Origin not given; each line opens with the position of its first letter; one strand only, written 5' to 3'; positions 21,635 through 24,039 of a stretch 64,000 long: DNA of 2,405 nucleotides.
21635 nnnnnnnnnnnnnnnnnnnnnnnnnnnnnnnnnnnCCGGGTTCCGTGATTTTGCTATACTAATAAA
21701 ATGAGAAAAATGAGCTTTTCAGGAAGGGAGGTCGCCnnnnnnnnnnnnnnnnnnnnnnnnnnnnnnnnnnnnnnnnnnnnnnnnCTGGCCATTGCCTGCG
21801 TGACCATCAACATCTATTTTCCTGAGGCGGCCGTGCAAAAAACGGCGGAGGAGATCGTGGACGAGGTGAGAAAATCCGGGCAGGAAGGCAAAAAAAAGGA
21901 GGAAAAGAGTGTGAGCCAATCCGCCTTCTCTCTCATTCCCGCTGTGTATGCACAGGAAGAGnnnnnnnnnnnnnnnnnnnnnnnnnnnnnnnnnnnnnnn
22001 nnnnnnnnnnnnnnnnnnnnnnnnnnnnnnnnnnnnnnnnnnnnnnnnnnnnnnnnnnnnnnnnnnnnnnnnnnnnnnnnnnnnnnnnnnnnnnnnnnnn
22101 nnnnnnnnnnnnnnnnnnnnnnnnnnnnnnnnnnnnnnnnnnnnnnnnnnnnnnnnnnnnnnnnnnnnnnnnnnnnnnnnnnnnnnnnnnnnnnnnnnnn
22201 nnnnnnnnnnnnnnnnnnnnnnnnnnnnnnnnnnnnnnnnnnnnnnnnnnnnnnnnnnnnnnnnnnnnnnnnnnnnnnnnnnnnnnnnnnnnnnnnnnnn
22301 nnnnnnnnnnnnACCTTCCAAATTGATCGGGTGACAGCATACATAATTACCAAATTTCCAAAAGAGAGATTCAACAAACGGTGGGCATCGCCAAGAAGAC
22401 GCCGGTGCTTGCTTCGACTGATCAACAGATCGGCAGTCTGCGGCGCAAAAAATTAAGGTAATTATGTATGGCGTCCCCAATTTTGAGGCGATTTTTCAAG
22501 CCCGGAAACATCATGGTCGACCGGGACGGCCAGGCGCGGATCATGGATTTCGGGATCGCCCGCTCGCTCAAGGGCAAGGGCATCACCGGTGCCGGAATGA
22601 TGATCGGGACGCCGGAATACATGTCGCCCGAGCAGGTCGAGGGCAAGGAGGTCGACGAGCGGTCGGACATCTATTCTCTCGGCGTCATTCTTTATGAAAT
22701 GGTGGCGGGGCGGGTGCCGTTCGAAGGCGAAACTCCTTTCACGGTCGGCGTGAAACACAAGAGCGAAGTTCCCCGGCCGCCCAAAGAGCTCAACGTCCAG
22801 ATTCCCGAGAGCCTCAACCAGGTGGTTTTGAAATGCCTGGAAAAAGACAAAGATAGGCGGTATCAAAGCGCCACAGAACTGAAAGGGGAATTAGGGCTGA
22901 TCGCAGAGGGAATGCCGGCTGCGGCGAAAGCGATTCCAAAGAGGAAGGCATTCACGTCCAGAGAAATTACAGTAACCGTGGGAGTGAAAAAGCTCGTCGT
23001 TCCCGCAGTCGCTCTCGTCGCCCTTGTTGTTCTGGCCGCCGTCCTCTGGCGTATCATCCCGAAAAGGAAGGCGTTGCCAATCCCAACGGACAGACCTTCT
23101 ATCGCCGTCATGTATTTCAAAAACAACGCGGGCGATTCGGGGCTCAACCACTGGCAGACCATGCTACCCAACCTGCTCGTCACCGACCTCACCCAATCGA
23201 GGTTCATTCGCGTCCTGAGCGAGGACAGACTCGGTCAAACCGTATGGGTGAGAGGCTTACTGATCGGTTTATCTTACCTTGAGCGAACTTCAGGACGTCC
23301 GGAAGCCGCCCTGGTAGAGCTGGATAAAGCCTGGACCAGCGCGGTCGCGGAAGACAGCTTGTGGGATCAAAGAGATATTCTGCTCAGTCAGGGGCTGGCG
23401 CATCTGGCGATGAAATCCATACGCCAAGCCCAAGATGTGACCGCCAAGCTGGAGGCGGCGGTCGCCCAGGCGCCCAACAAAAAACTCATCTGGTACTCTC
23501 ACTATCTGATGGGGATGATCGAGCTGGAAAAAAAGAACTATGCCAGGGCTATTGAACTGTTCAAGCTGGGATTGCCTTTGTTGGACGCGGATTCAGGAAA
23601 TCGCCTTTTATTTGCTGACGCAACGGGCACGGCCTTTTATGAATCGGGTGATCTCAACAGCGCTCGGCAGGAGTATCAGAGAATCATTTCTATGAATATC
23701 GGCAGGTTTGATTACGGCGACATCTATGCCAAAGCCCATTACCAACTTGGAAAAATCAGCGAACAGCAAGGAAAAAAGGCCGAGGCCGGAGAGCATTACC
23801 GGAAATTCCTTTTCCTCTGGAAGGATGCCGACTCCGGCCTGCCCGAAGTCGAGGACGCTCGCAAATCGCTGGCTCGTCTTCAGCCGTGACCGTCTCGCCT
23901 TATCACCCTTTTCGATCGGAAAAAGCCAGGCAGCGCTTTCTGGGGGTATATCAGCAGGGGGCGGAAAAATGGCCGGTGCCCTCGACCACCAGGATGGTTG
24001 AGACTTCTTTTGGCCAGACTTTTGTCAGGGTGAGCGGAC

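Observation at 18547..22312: AsmA-like ydbH module with a fused ynbE-ydbL gene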

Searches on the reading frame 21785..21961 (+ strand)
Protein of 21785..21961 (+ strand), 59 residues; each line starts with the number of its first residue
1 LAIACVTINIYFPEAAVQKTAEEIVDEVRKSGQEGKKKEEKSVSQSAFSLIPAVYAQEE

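Call 31: search_protein_representatives(alignment_id=A3)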
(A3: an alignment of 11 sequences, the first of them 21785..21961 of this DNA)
Query: 11 sequences, 62 profile positions. Proteins with E-value up to 0.001 (for the whole library): 699; up to 1e-10: 33; up to 1e-30: 1. The best 150 are listed.
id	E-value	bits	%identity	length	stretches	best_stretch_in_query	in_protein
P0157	1.9e-32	127.0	-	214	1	2-61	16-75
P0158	5.0e-30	119.2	-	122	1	2-62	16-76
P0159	1.1e-21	92.5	-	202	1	1-61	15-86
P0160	2.7e-20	88.0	-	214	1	1-61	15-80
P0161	3.8e-20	87.6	-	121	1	1-61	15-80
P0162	5.2e-20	87.1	-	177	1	1-61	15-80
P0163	9.5e-20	86.3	-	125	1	1-62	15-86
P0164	4.3e-19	84.2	-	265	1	3-61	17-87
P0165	5.8e-19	83.8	-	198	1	3-61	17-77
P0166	2.5e-18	81.8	-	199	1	3-62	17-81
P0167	3.3e-15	71.8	-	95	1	1-40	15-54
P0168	4.2e-14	68.2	-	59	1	3-40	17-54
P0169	6.6e-14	67.6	-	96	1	3-45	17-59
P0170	7.8e-14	67.4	-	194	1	2-60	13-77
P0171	1.3e-13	66.6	-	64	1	2-48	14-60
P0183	2.9e-11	59.1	-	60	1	2-35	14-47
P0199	1.2e-09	53.9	-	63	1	1-43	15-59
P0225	9.6e-09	51.1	-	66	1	4-41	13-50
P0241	2.7e-08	49.6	-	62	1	4-42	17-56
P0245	3.9e-08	49.1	-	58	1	4-42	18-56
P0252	5.1e-08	48.7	-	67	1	3-37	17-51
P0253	5.5e-08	48.6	-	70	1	4-47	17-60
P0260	6.6e-08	48.4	-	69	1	3-37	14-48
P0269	8.2e-08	48.1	-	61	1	2-39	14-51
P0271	8.2e-08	48.1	-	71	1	2-36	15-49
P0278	9.8e-08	47.8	-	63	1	2-38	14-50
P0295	1.4e-07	47.3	-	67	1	4-39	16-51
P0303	1.7e-07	47.0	-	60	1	4-43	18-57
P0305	1.9e-07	46.9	-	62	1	1-32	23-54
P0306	2.0e-07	46.8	-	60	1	2-40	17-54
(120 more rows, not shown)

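Call 35: search_protein_families(library=pfam, proteins=[P0225, P0241, P0245, P0269, P0278, P0303, P0199, P0183, P0306, P0252], max_evalue=10)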
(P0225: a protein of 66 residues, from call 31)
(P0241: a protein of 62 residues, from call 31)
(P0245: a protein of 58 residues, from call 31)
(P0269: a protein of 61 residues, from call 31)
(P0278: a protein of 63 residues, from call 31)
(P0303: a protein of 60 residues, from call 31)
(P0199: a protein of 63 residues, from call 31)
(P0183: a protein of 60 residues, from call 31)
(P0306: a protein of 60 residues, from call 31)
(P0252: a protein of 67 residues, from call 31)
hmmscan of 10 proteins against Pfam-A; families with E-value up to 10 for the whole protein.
P0225 (66 aa): 1 family
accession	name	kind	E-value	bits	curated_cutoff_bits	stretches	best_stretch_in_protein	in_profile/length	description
PF13876.11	Phage_gp49_66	-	0.13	13.2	27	1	12-43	43-74/82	Phage protein (N4 Gp49/phage Sf6 gene 66) family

P0241 (62 aa): 2 families
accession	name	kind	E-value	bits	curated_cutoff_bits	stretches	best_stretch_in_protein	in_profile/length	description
PF13876.11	Phage_gp49_66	-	0.066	14.2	27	1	13-47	40-74/82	Phage protein (N4 Gp49/phage Sf6 gene 66) family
PF13786.12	DUF4179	-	0.078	13.8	30.1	1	9-55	8-55/94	Domain of unknown function (DUF4179)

P0245 (58 aa): 3 families
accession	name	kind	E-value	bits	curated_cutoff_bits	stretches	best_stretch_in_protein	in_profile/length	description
PF20228.3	DUF6587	-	0.0092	17.1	27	1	1-33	1-33/82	Family of unknown function (DUF6587)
PF05016.21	ParE_toxin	-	0.11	13.5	23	1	27-56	20-48/89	ParE toxin of type II toxin-antitoxin system, parDE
PF13876.11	Phage_gp49_66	-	0.2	12.6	27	1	19-48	45-74/82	Phage protein (N4 Gp49/phage Sf6 gene 66) family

P0269 (61 aa): 4 families
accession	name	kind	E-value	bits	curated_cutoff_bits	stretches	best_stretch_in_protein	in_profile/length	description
PF24377.1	DUF7533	-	0.0096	16.4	27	1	7-40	38-71/74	Family of unknown function (DUF7533)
PF13876.11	Phage_gp49_66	-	0.038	15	27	1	18-47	46-75/82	Phage protein (N4 Gp49/phage Sf6 gene 66) family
PF14019.11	DUF4235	-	0.1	13.1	27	1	31-59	12-40/77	Protein of unknown function (DUF4235)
PF13786.12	DUF4179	-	0.22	12.4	30.1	1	2-49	5-50/94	Domain of unknown function (DUF4179)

P0278 (63 aa): 2 families
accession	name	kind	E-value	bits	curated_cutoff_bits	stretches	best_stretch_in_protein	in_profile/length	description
PF05805.17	L6_membrane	-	0.031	14.3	30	1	6-45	10-50/191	L6 membrane protein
PF14990.11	DUF4516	-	0.038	14.1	27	1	7-27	14-34/46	Domain of unknown function (DUF4516)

P0303 (60 aa): 0 families

P0199 (63 aa): 1 family
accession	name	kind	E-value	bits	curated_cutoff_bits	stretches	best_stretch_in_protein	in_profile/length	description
PF01146.22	Caveolin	-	0.037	14.4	25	1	6-45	67-106/133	Caveolin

P0183 (60 aa): 1 family
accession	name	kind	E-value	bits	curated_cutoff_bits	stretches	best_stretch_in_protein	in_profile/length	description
PF06396.16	AGTRAP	-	0.2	11.8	25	1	7-34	59-86/156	Angiotensin II, type I receptor-associated protein (AGTRAP)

P0306 (60 aa): 1 family
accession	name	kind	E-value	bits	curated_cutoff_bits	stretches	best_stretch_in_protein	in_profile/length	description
PF23600.1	DUF7139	-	0.14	12.2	30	1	2-28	18-44/150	Domain of unknown function (DUF7139)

P0252 (67 aa): 0 families

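Call 36: search_protein_families(library=ncbifam, proteins=[P0225, P0241, P0245, P0269, P0278, P0303, P0199, P0183], max_evalue=10)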
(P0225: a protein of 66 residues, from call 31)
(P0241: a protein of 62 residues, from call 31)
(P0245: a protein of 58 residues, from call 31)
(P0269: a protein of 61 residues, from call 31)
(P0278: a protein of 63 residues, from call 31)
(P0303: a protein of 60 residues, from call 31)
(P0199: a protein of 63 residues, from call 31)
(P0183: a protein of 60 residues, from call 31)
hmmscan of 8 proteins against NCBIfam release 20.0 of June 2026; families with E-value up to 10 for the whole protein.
P0225 (66 aa): 3 families
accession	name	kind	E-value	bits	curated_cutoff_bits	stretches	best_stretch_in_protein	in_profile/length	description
NF038367.1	OM_lipo_TUL4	subfamily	0.039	14.2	75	1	1-63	1-64/149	TUL4 family lipoprotein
NF045822.1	PgAcgDacpgdA2_Bac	equivalog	0.058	12.7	400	1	5-57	9-62/274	peptidoglycan-N-acetylglucosamine deacetylase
NF047847.2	SS_mature_LptM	equivalog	1.8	8.7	27.7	1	2-16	2-20/31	LPS translocon maturation chaperone LptM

P0241 (62 aa): 2 families
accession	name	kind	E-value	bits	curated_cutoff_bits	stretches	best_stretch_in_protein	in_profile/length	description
NF047847.2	SS_mature_LptM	equivalog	0.045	13.8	27.7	1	1-20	1-20/31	LPS translocon maturation chaperone LptM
NF041599.1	reg_PtrA_PA2808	domain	0.23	11.4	31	1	1-19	1-19/46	co-regulatory protein PtrA N-terminal domain-containing protein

P0245 (58 aa): 5 families
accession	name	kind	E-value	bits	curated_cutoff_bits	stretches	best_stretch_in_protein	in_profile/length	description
NF053835.1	PDIAV_lipo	equivalog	0.031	13.7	90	1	1-40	1-40/458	PDIAV motif-containing lipoprotein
TIGR01708.2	typeII_sec_gspH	equivalog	0.043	13.8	80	1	9-50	10-53/169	type II secretion system minor pseudopilin GspH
NF040944.1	MYPE2350_fam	equivalog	0.082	13.4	50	1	3-45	5-47/128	MYPE2350 family membrane protein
NF005249.0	PRK06760.1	subfamily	0.14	11.7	287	1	1-33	1-33/223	hypothetical protein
NF047847.2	SS_mature_LptM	equivalog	0.36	11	27.7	1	1-21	1-20/31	LPS translocon maturation chaperone LptM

P0269 (61 aa): 0 families

P0278 (63 aa): 0 families

P0303 (60 aa): 1 family
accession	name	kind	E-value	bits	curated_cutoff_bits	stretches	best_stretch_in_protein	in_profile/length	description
NF052236.1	SCO4983_fam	equivalog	0.034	14.5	55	1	17-59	41-83/133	SCO4983 family protein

P0199 (63 aa): 2 families
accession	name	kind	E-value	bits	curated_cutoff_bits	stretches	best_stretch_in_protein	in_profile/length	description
NF046082.1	assoc_w_XrtX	equivalog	0.0044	16.7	75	1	2-36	59-92/147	XrtX-associated membrane protein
NF053835.1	PDIAV_lipo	equivalog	0.12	11.7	90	1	1-39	1-39/458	PDIAV motif-containing lipoprotein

P0183 (60 aa): 0 families

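Call 37: find_encoding_contigs(protein=P0241, flank=6000, max_places=4)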
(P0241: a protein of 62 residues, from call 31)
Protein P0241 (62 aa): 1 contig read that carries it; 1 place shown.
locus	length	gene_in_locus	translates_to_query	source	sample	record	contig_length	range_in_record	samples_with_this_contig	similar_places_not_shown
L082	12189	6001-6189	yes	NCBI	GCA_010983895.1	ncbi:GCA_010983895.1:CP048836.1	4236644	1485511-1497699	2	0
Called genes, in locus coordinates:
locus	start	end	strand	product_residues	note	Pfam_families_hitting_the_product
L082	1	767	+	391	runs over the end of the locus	PF00515:TPR_1 (faint), PF07719:TPR_2 (faint), PF13176:TPR_7 (faint), PF13181:TPR_8 (faint), PF13414:TPR_11 (faint), PF13424:TPR_12 (faint), PF13432:TPR_16, PF18073:Zn_ribbon_LapB, +2 more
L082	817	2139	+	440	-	PF03721:UDPG_MGDP_dh_N, PF00984:UDPG_MGDP_dh, PF03720:UDPG_MGDP_dh_C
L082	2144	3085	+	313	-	PF00294:PfkB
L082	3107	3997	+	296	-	PF00291:PALP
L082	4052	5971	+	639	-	-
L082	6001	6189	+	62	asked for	-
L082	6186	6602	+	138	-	PF07027:DUF1318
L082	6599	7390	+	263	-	PF10108:DNA_pol_B_exo2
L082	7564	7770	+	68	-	-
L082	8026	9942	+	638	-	PF02824:TGS, PF07973:tRNA_SAD, PF00587:tRNA-synt_2b, PF03129:HGTP_anticodon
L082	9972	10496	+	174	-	PF05198:IF3_N, PF00707:IF3_C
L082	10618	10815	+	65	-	PF01632:Ribosomal_L35p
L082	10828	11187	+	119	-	PF00453:Ribosomal_L20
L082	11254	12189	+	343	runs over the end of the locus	PF02912:Phe_tRNA-synt_N, PF01409:tRNA-synt_2d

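Call 45: search_protein_families(library=pfam, proteins=[L082:4052-5971:+], max_evalue=1)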
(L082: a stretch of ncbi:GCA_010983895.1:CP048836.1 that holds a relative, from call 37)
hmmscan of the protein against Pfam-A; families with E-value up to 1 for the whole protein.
L082:4052-5971:+ (639 aa): 1 family
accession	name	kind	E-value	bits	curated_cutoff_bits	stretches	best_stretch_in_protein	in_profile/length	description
PF13116.12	YhdP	-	0.0084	14.5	46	0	413-464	418-469/1224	YhdP protein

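Call 56: find_encoding_contigs(protein=P0225, flank=5000, max_places=3)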
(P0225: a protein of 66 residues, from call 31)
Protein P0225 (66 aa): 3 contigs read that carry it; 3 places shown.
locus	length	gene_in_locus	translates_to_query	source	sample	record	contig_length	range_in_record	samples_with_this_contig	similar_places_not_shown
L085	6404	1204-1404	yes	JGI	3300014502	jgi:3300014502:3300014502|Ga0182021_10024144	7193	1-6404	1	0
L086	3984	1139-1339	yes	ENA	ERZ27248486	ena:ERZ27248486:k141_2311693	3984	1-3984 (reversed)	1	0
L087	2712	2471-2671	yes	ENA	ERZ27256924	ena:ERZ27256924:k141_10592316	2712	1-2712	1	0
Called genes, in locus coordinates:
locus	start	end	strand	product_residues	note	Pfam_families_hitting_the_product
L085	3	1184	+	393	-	?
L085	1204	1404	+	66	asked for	-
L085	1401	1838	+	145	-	PF07027:DUF1318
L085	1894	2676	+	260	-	PF10108:DNA_pol_B_exo2, PF13482:RNase_H_2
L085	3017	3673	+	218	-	PF14094:DUF4272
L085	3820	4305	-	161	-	PF00571:CBS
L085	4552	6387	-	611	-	PF00425:Chorismate_bind, PF01063:Aminotran_4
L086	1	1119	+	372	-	?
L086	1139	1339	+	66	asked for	-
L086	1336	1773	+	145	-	PF07027:DUF1318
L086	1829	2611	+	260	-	PF10108:DNA_pol_B_exo2, PF13482:RNase_H_2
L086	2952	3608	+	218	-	PF14094:DUF4272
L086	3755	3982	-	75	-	?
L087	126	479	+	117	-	PF00291:PALP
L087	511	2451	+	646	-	-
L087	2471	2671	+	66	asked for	-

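Call 57: find_encoding_contigs(protein=P0199, flank=5000, max_places=3)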
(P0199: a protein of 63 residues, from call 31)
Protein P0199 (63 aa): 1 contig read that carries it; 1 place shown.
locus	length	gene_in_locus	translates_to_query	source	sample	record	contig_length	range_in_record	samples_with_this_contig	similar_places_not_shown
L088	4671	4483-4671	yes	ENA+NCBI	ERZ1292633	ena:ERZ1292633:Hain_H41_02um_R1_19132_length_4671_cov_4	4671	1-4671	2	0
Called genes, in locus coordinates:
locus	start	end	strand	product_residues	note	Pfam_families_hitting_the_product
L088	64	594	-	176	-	PF10543:ORF6N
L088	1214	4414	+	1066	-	PF05359:DUF748 (faint), PF13116:YhdP (faint)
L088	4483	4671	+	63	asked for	?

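Call 80: list_cluster_members(proteins=[P0241, P0245, P0269, P0278, P0303, P0295, P0271, P0260, P0253, P0305])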
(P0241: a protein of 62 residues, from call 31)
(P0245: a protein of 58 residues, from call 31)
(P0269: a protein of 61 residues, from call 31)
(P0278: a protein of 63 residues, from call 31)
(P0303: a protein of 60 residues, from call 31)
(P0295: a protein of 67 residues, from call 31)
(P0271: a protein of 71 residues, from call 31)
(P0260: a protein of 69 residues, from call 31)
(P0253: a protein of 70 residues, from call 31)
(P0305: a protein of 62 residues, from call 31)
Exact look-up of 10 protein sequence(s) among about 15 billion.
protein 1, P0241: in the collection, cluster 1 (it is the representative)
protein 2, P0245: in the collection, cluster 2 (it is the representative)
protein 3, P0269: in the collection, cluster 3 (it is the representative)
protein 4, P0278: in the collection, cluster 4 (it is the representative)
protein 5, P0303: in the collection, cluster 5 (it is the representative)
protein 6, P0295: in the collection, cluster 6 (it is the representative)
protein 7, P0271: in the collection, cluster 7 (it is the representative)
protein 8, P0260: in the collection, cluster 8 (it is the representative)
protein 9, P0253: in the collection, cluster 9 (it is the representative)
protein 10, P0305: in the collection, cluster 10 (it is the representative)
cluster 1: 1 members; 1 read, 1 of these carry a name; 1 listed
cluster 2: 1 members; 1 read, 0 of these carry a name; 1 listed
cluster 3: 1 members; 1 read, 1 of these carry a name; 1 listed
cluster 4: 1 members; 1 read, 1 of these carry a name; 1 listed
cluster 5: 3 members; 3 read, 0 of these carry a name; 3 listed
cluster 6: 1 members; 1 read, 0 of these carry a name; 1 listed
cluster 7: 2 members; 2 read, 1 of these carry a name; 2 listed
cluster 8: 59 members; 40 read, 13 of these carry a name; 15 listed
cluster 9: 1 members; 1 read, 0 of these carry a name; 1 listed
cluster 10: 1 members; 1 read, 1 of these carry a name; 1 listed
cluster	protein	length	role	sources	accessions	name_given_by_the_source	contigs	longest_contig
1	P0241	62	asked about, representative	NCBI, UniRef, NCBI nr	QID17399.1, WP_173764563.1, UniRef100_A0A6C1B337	hypothetical protein G3580_06895 [Nitrogeniibacter mangrovi] | Uncharacterized protein n=1 Tax=Nitrogeniibacter mangrovi TaxID=2016596 ... | hypothetical protein [Nitrogeniibacter mangrovi]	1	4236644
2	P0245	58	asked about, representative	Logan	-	-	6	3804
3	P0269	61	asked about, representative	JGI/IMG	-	hypothetical protein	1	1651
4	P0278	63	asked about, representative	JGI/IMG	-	hypothetical protein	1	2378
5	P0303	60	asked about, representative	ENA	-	-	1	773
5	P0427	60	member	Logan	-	-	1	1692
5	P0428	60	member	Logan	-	-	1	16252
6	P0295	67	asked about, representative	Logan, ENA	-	-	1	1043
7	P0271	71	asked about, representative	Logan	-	-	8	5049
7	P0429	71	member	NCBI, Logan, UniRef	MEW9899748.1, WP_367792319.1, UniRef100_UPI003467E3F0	hypothetical protein ABWL39_14085 [Chitinivorax sp. PXF-14] | hypothetical protein n=1 Tax=Chitinivorax sp. PXF-14 TaxID=3230488 RepID=UPI003467E3F0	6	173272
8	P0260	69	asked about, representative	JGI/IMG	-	hypothetical protein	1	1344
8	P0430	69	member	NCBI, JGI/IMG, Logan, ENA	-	hypothetical protein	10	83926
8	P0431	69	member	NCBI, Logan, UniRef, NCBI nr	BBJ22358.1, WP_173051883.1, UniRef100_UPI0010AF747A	hypothetical protein [Candidatus Nitrotoga sp. AM1P] | hypothetical protein n=1 Tax=Candidatus Nitrotoga sp. AM1P TaxID=2559597 ...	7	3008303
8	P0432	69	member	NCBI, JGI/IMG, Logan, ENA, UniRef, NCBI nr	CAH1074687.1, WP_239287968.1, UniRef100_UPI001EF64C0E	hypothetical protein [Candidatus Nitrotoga sp. 1052] | hypothetical protein | hypothetical protein n=1 Tax=Candidatus Nitrotoga sp. 1052 TaxID=2886964 ...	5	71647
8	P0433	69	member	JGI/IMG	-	hypothetical protein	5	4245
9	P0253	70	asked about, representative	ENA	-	-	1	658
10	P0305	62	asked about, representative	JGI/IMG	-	hypothetical protein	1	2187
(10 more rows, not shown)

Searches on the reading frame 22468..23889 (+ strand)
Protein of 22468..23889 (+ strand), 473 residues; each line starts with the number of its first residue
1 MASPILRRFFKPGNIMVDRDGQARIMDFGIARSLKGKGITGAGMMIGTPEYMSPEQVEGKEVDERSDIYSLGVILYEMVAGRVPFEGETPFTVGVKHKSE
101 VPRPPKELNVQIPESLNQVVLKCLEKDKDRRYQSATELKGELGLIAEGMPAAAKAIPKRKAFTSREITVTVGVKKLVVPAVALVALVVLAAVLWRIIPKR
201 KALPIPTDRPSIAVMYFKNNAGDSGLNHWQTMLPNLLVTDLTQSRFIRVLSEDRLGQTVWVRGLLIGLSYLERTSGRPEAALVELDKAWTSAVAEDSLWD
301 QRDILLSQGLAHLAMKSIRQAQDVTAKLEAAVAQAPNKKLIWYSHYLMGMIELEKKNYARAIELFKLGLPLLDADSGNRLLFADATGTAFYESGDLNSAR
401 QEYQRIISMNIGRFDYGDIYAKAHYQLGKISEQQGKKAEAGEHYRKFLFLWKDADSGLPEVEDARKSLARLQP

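Call 3: search_protein_families(library=pfam, proteins=[window:22468-23889:+], max_evalue=0.01)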
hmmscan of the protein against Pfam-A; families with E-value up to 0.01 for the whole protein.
window:22468-23889:+ (473 aa): 11 families
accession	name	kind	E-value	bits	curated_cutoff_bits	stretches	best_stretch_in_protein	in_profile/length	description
PF00069.31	Pkinase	-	2.9e-25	89.6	31.7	1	10-133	124-253/263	Protein kinase domain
PF07714.23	PK_Tyr_Ser-Thr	-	1.6e-15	57.6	23.1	1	14-133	132-250/258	Protein tyrosine and serine/threonine kinase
PF13432.12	TPR_16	-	2e-09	38.1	32.7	1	386-450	3-60/65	Tetratricopeptide repeat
PF07719.23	TPR_2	-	2.6e-09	36.9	27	1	421-448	1-28/34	Tetratricopeptide repeat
PF00515.34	TPR_1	-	2.8e-06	27.3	27.8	0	421-446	1-26/34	Tetratricopeptide repeat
PF13181.12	TPR_8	-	2.9e-06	27.4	25.7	0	421-447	1-27/34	Tetratricopeptide repeat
PF17874.7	TPR_MalT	-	2.4e-05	24.2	45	1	350-471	9-131/336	MalT-like TPR region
PF13174.12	TPR_6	-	0.00022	22.1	26.3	0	423-448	2-27/33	Tetratricopeptide repeat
PF13424.12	TPR_12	-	0.0003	21.4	30.1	0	346-409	7-74/77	Tetratricopeptide repeat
PF13428.12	TPR_14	-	0.0008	20.3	23.5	0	422-453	2-33/44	Tetratricopeptide repeat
PF09976.15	TPR_21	-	0.0075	16.5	25.5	1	319-405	90-171/193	Tetratricopeptide repeat-like domain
